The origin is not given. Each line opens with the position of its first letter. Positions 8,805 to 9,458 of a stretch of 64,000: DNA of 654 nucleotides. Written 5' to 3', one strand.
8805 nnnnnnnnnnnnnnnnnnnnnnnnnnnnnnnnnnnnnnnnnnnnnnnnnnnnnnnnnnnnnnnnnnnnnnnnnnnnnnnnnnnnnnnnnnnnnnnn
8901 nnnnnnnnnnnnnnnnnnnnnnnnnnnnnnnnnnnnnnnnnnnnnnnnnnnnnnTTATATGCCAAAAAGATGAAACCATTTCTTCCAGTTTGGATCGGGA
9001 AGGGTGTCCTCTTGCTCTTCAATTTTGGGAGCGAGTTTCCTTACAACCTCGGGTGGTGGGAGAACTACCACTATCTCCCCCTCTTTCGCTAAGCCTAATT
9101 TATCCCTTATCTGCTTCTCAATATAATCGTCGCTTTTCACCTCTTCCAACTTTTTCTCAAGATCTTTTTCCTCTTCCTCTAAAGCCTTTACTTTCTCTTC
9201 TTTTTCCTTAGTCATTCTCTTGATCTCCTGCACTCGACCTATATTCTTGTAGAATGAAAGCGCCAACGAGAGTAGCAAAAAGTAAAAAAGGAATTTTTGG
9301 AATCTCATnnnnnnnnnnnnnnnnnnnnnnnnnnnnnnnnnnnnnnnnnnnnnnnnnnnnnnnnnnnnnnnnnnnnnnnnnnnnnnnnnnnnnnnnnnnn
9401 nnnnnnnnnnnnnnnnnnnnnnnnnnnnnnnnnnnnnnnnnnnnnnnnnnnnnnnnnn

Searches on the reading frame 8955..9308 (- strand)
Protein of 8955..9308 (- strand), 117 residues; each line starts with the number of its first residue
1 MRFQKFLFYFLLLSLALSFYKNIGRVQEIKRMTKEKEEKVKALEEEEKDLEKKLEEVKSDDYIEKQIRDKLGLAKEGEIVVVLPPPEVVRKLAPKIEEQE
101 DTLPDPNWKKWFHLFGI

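Call 19: search_protein_families(library=pfam, max_evalue=0.01, proteins=[window:8955-9308:-])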
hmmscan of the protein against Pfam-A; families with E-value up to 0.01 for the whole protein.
window:8955-9308:- (117 aa): 4 families
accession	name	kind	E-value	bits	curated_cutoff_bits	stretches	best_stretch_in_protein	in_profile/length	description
PF04977.20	DivIC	-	3.2e-16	59.3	28.9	1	10-85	3-79/80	Septum formation initiator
PF17419.7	MauJ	-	0.0018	19.6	28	1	3-87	15-96/116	Methylamine utilization protein MauJ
PF17561.7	TssO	-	0.004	17.8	29.2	1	3-59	10-69/148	Type VI secretion system, TssO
PF19579.4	FtsL_2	-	0.0086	16.4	24.6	0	20-75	32-86/100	Bacteriodetes cell division protein (FtsL-like)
